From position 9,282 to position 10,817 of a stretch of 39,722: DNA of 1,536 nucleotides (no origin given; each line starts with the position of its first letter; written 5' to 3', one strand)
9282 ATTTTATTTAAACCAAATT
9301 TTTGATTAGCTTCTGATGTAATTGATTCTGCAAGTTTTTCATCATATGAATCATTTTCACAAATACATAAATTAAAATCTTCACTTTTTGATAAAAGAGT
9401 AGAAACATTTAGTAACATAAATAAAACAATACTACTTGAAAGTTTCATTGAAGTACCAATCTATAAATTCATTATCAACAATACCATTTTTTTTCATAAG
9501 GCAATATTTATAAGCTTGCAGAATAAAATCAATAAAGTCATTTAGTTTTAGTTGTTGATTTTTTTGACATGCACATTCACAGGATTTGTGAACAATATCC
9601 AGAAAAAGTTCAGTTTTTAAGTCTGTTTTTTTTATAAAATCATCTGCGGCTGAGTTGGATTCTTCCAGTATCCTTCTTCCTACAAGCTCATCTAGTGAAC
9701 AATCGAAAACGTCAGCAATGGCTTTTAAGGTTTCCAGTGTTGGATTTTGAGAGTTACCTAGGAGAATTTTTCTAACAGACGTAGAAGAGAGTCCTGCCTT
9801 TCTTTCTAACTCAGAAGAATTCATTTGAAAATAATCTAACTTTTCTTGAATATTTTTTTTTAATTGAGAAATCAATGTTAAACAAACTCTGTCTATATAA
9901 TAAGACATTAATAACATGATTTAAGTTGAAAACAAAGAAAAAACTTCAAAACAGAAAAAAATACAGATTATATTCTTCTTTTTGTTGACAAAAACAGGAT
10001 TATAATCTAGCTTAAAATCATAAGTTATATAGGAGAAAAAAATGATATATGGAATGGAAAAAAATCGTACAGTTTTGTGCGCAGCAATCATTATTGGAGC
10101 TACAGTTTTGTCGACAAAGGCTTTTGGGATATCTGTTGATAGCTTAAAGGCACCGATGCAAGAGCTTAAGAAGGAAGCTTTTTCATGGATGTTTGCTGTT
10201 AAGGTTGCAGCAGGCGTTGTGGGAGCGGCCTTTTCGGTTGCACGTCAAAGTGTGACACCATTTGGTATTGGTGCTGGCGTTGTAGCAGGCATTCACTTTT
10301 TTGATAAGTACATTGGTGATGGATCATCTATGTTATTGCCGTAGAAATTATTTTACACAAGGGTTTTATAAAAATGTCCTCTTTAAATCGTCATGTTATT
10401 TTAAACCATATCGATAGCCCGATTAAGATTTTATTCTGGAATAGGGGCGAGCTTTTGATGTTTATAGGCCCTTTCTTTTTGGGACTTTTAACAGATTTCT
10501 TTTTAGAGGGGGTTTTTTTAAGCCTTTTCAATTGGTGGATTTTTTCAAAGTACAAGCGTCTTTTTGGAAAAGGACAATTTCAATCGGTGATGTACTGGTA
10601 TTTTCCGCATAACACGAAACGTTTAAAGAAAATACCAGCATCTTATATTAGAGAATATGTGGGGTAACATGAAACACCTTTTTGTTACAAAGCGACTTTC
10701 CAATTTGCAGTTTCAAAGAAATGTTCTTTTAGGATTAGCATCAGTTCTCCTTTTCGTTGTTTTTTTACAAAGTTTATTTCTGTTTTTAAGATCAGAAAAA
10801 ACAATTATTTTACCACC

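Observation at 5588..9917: Coupled operon XRE, signal-peptide GNAT, two-TM GHKL-like sensor and membrane-anchored NB-ARC/TPR STAND NTPase: candidate uncharacterised signalling or defence module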

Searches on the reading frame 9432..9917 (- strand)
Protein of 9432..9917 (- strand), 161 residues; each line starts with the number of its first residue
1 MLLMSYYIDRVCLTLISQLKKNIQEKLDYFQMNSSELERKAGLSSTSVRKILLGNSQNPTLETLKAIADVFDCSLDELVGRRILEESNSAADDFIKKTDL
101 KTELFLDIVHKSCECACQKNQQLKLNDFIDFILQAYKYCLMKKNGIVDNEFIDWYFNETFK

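Call 3: search_protein_families(library=pfam, proteins=[window:9432-9917:-], max_evalue=1)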
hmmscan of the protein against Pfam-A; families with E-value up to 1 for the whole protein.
window:9432-9917:- (161 aa): 7 families
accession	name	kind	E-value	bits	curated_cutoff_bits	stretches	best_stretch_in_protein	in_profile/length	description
PF13443.12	HTH_26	-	1.2e-10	41.9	22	1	27-80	6-59/63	Cro/C1-type HTH DNA-binding domain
PF01381.28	HTH_3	-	3.1e-09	37.2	23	1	35-78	13-55/55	Helix-turn-helix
PF12844.13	HTH_19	-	0.0071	16.7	30.2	1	30-78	11-58/64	Helix-turn-helix domain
PF17593.7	DUF5490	-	0.0088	16.5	27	1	139-159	20-40/62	Family of unknown function (DUF5490)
PF13560.12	HTH_31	-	0.011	16.5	27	1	36-78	19-61/64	Helix-turn-helix domain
PF08667.16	BetR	-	0.042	14.4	21.6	1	33-117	24-104/148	BetR domain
PF12824.13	MRP-L20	-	0.12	13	30.4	1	24-75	67-118/164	Mitochondrial ribosomal protein subunit L20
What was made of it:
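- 9432..9917 (-): Gene 1: XRE/Cro-C1 family regulator, 161 aa (true start M1 or M4). HTH at aa 27-80 (nt 9678-9839), plus a conserved C-terminal domain of about 65 aa (nt 9435-9635). Pfam HTH_26 1.2e-10 and HTH_3 3e-9 (call 3).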

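Call 4: search_protein_families(library=padloc, proteins=[window:9432-9917:-], max_evalue=1)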
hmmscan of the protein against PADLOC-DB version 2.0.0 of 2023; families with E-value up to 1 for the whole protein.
window:9432-9917:- (161 aa): 3 families
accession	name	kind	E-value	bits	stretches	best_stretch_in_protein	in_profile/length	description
PDLC04142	capH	-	1.9e-06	26.9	1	24-89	12-74/103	capH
PDLC04775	PDC-M69A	-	1e-05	24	1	17-83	6-71/113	-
PDLC02926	HTH_VI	-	0.0009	17.5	1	28-87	11-69/92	-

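Call 5: search_protein_families(library=ncbifam, proteins=[window:9432-9917:-], max_evalue=1)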
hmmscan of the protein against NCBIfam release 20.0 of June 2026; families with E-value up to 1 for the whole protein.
window:9432-9917:- (161 aa): 4 families
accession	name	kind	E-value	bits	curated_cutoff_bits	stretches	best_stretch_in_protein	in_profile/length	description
NF048000.1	ECH1013_TF_S24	equivalog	2e-07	31.1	300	1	21-81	5-65/204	ECH_1013 family putative transcriptional regulator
NF041951.1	phage_RstR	subfamily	1.5e-06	28.4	80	1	30-87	14-70/108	RstR family transcriptional repressor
NF010465.0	PRK13890.1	equivalog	4.3e-05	23.6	96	1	22-86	9-72/121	conjugal transfer protein TrbA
NF046032.1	TransRegSlrRBacil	equivalog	0.016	15.3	250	1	36-83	19-66/149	HTH-type transcriptional regulator SlrR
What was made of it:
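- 9432..9917 (-): Weak NCBIfam TrbA/RstR-type matches (call 5).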

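Call 33: search_dna_similar(query=window:9432-9917:-, collection=plasmids, mode=protein, max_evalue=0.0001, max_rows=30)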
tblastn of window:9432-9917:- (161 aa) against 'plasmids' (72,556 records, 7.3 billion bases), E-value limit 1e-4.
Records with a match: 11; places in all: 14; records where one place covers at least 80% of the query: 5.
Best place of each record, by identity: <60% 11.
By first word of the organism name: Candidatus 4; Rickettsia 3; Rickettsiales 1; Brevibacillus 1; Clostridioides 1; Legionella 1.
By predicted mobility (MOB-suite, as given by PLSDB): non-mobilizable 9; conjugative 2.
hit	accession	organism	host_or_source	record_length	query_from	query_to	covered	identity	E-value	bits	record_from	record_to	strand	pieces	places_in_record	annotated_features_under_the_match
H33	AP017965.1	Candidatus Megaera polyxenophila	-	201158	7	158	94%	35.3%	3e-16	82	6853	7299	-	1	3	DNA-binding protein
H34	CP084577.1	Candidatus Megaira endosymbiont of Mesostigma viride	Mesostigma viride,algae ...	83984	14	158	90%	30.7%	3e-11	67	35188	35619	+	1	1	helix-turn-helix transcriptional regulator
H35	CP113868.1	Candidatus Megaera polyxenophila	Euplotes woodruffi,mixed host and ...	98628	14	158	90%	30.7%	3e-11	67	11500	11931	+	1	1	Helix-turn-helix transcriptional regulator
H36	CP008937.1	Candidatus Paracaedimonas acanthamoebae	Acanthamoeba polyphaga HN-3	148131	17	154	86%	29.7%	4e-11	67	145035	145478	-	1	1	none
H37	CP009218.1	Rickettsiales bacterium Ac37b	Amblyomma cajennense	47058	20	154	84%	26.9%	5e-6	52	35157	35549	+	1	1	hypothetical protein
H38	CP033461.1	Brevibacillus laterosporus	cabbage,whole organism,cabbage seeds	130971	9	95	54%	33.0%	3e-5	50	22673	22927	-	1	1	XRE family transcriptional regulator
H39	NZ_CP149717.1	Clostridioides difficile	-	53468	16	81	41%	39.4%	3e-5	50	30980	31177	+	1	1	helix-turn-helix transcriptional regulator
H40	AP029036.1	Rickettsia endosymbiont of Nesidiocoris tenuis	insect gut metagenome,Nesidiocoris ...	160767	4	81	48%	33.3%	5e-6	52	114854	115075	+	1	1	hypothetical protein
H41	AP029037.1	Rickettsia endosymbiont of Nesidiocoris tenuis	insect gut metagenome,Nesidiocoris ...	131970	3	80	48%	32.1%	6e-6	52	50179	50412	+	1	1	hypothetical protein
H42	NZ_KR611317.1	Rickettsia endosymbiont of Ixodes pacificus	-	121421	6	88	52%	29.7%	4e-5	50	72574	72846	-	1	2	helix-turn-helix transcriptional regulator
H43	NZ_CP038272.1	Legionella geestiana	cell culture,Hot water tap, Geest ...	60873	27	80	34%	37.0%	2e-5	50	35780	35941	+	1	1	helix-turn-helix domain-containing protein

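Call 35: get_annotated_region(hit=H33, flank=9000)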
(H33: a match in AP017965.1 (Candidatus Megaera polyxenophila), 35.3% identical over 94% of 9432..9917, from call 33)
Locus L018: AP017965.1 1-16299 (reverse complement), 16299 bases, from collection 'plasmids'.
description: Candidatus Megaera polyxenophila plasmid pPCS201 DNA, complete sequence, strain: PCS
organism: Candidatus Megaera polyxenophila (NCBI taxid 988779)
taxonomy: Bacteria; Pseudomonadota; Alphaproteobacteria; Rickettsiales; Rickettsiaceae; Candidatus Megaera; Candidatus Megaera polyxenophila
host: -; source: -; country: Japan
typing (MOB-suite, as given by PLSDB): non-mobilizable
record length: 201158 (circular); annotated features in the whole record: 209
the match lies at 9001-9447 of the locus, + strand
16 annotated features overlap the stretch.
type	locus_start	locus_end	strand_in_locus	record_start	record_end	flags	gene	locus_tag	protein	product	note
CDS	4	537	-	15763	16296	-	-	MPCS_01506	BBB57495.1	hypothetical protein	-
CDS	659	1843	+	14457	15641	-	-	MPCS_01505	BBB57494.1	integrase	-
CDS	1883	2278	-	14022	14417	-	-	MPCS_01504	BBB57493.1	sex pilus assembly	-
CDS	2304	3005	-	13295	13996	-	-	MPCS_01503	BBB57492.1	conjugal transfer protein TraW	-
CDS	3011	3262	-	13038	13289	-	-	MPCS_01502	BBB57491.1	hypothetical protein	-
CDS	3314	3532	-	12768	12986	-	-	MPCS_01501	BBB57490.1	hypothetical protein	-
CDS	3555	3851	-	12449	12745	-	-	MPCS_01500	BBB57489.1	hypothetical protein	-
CDS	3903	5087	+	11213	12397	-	-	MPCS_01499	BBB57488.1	integrase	-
CDS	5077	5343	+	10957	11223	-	-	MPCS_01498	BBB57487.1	integrase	-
CDS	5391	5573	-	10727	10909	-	-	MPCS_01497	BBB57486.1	hypothetical protein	-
CDS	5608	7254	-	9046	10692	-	-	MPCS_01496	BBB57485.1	membrane protein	-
CDS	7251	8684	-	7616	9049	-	-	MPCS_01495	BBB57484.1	chromosomal replication initiator protein DnaA-like protein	-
CDS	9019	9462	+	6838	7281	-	-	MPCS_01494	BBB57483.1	DNA-binding protein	-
CDS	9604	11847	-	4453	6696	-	-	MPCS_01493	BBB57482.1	ATP/GTP-binding protein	-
CDS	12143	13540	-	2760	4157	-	-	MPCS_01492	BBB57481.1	hypothetical protein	-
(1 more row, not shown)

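Call 36: get_annotated_region(hit=H34, flank=9000)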
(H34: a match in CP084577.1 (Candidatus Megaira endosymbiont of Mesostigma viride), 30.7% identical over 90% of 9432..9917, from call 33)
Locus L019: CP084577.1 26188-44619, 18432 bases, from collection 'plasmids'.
description: MAG: Candidatus Megaira endosymbiont of Mesostigma viride isolate MegNEIS296 plasmid pMegNEIS296, complete sequence
organism: Candidatus Megaira endosymbiont of Mesostigma viride (NCBI taxid 2866314)
taxonomy: Bacteria; Pseudomonadota; Alphaproteobacteria; Rickettsiales; Rickettsiaceae; Candidatus Megaera; Candidatus Megaira endosymbiont of Mesostigma viride
host: -; source: Mesostigma viride,algae metagenome,metagenomic assembly,algae; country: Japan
typing (MOB-suite, as given by PLSDB): non-mobilizable
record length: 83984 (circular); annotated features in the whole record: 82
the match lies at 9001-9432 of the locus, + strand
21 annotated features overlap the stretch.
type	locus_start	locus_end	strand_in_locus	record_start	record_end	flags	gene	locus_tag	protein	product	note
CDS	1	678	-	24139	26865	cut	-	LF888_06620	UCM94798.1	TraC family protein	-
CDS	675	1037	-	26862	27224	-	-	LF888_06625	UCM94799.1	hypothetical protein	-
CDS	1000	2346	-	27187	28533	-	-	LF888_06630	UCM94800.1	conjugal transfer protein TraB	-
CDS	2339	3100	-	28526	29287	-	-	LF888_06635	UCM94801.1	hypothetical protein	-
CDS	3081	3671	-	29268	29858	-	-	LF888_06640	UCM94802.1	hypothetical protein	-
CDS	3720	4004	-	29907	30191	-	-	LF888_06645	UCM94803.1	type IV conjugative transfer system protein TraL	-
CDS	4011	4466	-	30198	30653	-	-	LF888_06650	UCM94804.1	hypothetical protein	-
CDS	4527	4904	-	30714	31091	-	-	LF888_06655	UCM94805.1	helix-turn-helix domain-containing protein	-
CDS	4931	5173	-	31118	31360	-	-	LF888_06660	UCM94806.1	hypothetical protein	-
CDS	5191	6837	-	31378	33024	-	-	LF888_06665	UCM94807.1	autotransporter domain-containing protein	-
CDS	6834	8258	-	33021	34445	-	-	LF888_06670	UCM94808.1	hypothetical protein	-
CDS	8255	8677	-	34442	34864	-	-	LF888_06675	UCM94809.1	hypothetical protein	-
CDS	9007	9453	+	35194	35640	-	-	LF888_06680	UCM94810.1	helix-turn-helix transcriptional regulator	-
CDS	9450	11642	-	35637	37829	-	-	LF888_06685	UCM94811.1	hypothetical protein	-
CDS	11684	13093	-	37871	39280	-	-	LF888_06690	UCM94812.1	hypothetical protein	-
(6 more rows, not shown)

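Call 37: get_annotated_region(hit=H36, flank=9000)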
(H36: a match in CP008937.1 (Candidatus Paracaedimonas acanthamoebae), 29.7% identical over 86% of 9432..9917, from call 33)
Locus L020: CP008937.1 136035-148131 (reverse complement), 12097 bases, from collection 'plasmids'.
description: Candidatus Caedibacter acanthamoebae plasmid Plasmid_00001, complete sequence
organism: Candidatus Paracaedimonas acanthamoebae (NCBI taxid 244581)
taxonomy: Bacteria; Pseudomonadota; Alphaproteobacteria; Holosporales; Caedimonadaceae; Candidatus Paracaedimonas; Candidatus Paracaedimonas acanthamoebae
host: -; source: Acanthamoeba polyphaga HN-3; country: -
typing (MOB-suite, as given by PLSDB): non-mobilizable; replicon rep_cluster_223
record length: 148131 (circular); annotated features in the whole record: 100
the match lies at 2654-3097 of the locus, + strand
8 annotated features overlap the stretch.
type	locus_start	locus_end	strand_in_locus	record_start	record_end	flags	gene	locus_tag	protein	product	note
CDS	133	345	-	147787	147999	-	-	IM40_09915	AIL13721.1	hypothetical protein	-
CDS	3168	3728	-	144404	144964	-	-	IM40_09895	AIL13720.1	hypothetical protein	-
CDS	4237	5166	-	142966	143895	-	-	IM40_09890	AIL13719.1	hypothetical protein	-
CDS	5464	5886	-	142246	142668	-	-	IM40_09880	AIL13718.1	hypothetical protein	-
CDS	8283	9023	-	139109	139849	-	-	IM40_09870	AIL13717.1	hypothetical protein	-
CDS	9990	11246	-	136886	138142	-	-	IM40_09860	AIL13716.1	hypothetical protein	-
CDS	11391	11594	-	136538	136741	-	-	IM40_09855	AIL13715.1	hypothetical protein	-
CDS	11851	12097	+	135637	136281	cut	-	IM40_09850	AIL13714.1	hypothetical protein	-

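Call 42: search_protein_families(library=pfam, proteins=[L019:11684-13093:-, L018:12143-13540:-, L019:9450-11642:-, L018:9604-11847:-], max_evalue=1)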
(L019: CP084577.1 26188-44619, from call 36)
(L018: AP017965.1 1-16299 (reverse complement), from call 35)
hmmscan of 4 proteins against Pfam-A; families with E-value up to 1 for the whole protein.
L019:11684-13093:- (469 aa): 0 families

L018:12143-13540:- (465 aa): 0 families

L019:9450-11642:- (730 aa): 17 families
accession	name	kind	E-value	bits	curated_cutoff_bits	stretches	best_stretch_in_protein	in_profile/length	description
PF00931.28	NB-ARC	-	0.00022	21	23.5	1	25-147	7-131/248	NB-ARC domain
PF25199.1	nSTAND_NTPase5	-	0.00051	20.3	34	1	31-114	38-117/145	Novel STAND NTPase 5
PF13191.12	AAA_16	-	0.00057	20.8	32.6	1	16-110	2-103/167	AAA ATPase domain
PF13424.12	TPR_12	-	0.00082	19.9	30.1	1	634-668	41-75/77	Tetratricopeptide repeat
PF17874.7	TPR_MalT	-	0.0015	18.3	45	1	469-598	83-292/336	MalT-like TPR region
PF20720.3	nSTAND3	-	0.0024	18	27.2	1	35-79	18-61/155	Novel STAND NTPase 3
PF13401.12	AAA_22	-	0.0027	18.5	27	1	36-143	7-109/130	AAA domain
PF13173.12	AAA_14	-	0.0061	17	27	1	36-107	4-76/129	AAA domain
PF13432.12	TPR_16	-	0.011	16.7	32.7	0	638-664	31-57/65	Tetratricopeptide repeat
PF09976.15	TPR_21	-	0.012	15.7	25.5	1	643-664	151-172/193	Tetratricopeptide repeat-like domain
PF13428.12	TPR_14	-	0.033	15.3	23.5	0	508-535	3-30/44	Tetratricopeptide repeat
PF02492.25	cobW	-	0.033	14.2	20.7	1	36-65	2-31/180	CobW/HypB/UreG, nucleotide-binding domain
PF02550.21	AcetylCoA_hydro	-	0.04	14.4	24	1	29-66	17-54/198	Acetyl-CoA hydrolase/transferase N-terminal domain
PF13414.12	TPR_11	-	0.061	13.5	26.8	1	645-667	1-23/42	TPR repeat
PF12775.13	AAA_7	-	0.12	12.4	25.8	1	30-65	29-63/181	P-loop containing dynein motor region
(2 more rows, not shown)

L018:9604-11847:- (747 aa): 18 families
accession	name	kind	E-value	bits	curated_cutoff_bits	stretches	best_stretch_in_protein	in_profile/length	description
PF13424.12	TPR_12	-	2.4e-13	50.5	30.1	2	562-631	5-74/77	Tetratricopeptide repeat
PF07719.23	TPR_2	-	4.2e-09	36.3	27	1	655-684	4-33/34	Tetratricopeptide repeat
PF25058.1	ARM_TT21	-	6e-05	23.5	27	1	616-684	21-89/155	Tetratricopeptide repeat protein 21 ARM repeat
PF13428.12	TPR_14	-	0.0011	19.8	23.5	0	660-683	9-32/44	Tetratricopeptide repeat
PF00515.34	TPR_1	-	0.0028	17.8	27.8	1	659-682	8-31/34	Tetratricopeptide repeat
PF13414.12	TPR_11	-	0.005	17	26.8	1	659-680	1-22/42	TPR repeat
PF13181.12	TPR_8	-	0.0055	17.2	25.7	1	659-684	8-33/34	Tetratricopeptide repeat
PF17874.7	TPR_MalT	-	0.021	14.6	45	1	565-679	6-107/336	MalT-like TPR region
PF13401.12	AAA_22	-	0.039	14.7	27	1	55-138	9-91/130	AAA domain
PF13431.12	TPR_17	-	0.069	13.9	24.4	0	517-537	13-33/34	Tetratricopeptide repeat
PF09976.15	TPR_21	-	0.094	12.9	25.5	1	658-678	152-172/193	Tetratricopeptide repeat-like domain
PF11207.13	DUF2989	-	0.13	12.6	23.8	1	409-495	115-196/201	Protein of unknown function (DUF2989)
PF17202.10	sCache_3_3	-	0.15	12.8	28.8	0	582-612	69-99/107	Single cache domain 3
PF14853.12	Fis1_TPR_C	-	0.15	12.7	25.3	1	478-500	3-25/53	Fis1 C-terminal tetratricopeptide repeat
PF13176.12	TPR_7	-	0.18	12.4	27.9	0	659-677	6-24/36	Tetratricopeptide repeat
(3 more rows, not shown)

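Call 104: search_solved_structures(query=window:9432-9917:-, max_evalue=0.01)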
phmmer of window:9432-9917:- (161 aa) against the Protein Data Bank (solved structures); distinct sequences matched with E-value up to 0.01: 0.

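Call 105: search_dna_similar(query=L018:12143-13540:-, collection=plasmids, mode=protein, max_evalue=0.001, max_rows=25)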
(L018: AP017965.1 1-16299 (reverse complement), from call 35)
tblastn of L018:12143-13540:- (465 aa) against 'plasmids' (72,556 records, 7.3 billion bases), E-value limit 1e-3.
Records with a match: 1; places in all: 1; records where one place covers at least 80% of the query: 1.
Best place of each record, by identity: >=99% 1.
By first word of the organism name: Candidatus 1.
By predicted mobility (MOB-suite, as given by PLSDB): non-mobilizable 1.
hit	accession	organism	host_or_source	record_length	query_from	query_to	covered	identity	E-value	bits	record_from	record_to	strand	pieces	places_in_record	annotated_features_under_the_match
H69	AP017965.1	Candidatus Megaera polyxenophila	-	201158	1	465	100%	100.0%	0e+0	813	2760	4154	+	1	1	hypothetical protein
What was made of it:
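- Tried and rejected: The Megaira 2-TM protein matched only itself (call 105).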

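Call 107: get_annotated_region(hit=H35, flank=7000)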
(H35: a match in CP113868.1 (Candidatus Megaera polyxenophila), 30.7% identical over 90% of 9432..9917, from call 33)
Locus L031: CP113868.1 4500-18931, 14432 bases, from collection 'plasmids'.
description: Candidatus Megaera polyxenophila strain NDG2 plasmid unnamed1, complete sequence
organism: Candidatus Megaera polyxenophila (NCBI taxid 988779)
taxonomy: Bacteria; Pseudomonadota; Alphaproteobacteria; Rickettsiales; Rickettsiaceae; Candidatus Megaera; Candidatus Megaera polyxenophila
host: -; source: Euplotes woodruffi,mixed host and symbiont culture; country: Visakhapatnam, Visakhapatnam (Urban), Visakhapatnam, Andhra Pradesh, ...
typing (MOB-suite, as given by PLSDB): non-mobilizable
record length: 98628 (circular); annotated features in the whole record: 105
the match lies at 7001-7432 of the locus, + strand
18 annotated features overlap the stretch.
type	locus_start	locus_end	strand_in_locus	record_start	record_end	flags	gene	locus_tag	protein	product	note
CDS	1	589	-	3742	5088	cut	-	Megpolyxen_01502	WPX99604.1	Conjugative transfer protein TraB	-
CDS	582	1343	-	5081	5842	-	-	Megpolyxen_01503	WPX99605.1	Putative TraK-like family conjugative protein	-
CDS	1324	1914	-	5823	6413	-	-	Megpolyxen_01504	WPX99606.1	Conjugative transfer protein TraE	-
CDS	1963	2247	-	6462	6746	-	-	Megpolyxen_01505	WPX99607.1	Putative TraL-like family conjugative protein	-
CDS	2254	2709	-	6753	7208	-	-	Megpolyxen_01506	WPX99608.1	hypothetical protein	-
CDS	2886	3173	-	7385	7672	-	-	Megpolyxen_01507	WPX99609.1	Helix-turn-helix transcriptional regulator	-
CDS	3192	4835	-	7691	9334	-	-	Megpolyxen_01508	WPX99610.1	Autotransporter outer membrane beta-barrel domain-containing protein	-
CDS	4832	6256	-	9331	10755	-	-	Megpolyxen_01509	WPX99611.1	DnaA-like protein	-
CDS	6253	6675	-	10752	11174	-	-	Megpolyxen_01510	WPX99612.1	hypothetical protein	-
CDS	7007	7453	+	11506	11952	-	-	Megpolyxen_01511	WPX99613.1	Helix-turn-helix transcriptional regulator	-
CDS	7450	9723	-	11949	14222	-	-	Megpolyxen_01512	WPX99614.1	Tetratricopeptide domain-contaning protein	-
CDS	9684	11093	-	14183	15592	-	-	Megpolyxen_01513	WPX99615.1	hypothetical protein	-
CDS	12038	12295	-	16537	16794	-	-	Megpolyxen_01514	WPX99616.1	hypothetical protein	-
CDS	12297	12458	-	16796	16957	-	-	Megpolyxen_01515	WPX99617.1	hypothetical protein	-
CDS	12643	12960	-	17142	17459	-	-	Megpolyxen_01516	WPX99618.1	hypothetical protein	-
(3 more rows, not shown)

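Call 110: search_protein_families(library=pfam, proteins=[L020:5890-8199:-, L020:1120-2565:-, L020:399-1127:-, L020:3168-3767:-, L020:4237-5166:-, L020:8283-9023:-], max_evalue=0.001)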
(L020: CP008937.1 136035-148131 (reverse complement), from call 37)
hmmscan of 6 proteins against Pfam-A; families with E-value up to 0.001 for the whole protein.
L020:5890-8199:- (769 aa): 0 families

L020:1120-2565:- (481 aa): 1 family
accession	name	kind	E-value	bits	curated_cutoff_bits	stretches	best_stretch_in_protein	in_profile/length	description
PF11638.13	DnaA_N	-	4.6e-12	45.9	24.6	1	340-400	3-64/65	DnaA N-terminal domain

L020:399-1127:- (242 aa): 1 family
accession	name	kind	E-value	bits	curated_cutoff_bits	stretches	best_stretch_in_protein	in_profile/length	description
PF11638.13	DnaA_N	-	2.6e-07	30.7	24.6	1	133-183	3-54/65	DnaA N-terminal domain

L020:3168-3767:- (199 aa): 0 families

L020:4237-5166:- (309 aa): 2 families
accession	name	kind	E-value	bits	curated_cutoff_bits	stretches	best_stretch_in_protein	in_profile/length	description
PF03466.25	LysR_substrate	-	1.4e-21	77.3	28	1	88-290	2-206/209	LysR substrate binding domain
PF00126.33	HTH_1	-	5.1e-15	55.6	26.6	1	4-63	1-60/60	Bacterial regulatory helix-turn-helix protein, lysR family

L020:8283-9023:- (246 aa): 0 families

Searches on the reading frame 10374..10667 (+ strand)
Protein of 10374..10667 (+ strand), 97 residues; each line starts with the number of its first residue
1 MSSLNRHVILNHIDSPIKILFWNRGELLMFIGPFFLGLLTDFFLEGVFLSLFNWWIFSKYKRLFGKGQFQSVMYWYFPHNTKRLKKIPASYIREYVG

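Call 18: search_protein_families(library=pfam, proteins=[window:10374-10667:+], max_evalue=0.01)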
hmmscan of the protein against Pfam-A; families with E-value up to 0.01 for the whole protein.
window:10374-10667:+ (97 aa): 1 family
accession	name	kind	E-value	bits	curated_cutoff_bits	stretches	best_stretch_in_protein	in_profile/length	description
PF07178.16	TraL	-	3.6e-20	72.5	24.4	1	9-96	3-90/90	TraL protein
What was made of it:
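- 10042..10667 (+): Start of the divergent F-type tra operon: a 100-aa membrane protein in the pilin position (10042-10344) and TraL (10374-10667). TraE, TraK, TraB, TraC and the rest follow. TraL Pfam 3.6e-20 (call 18).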
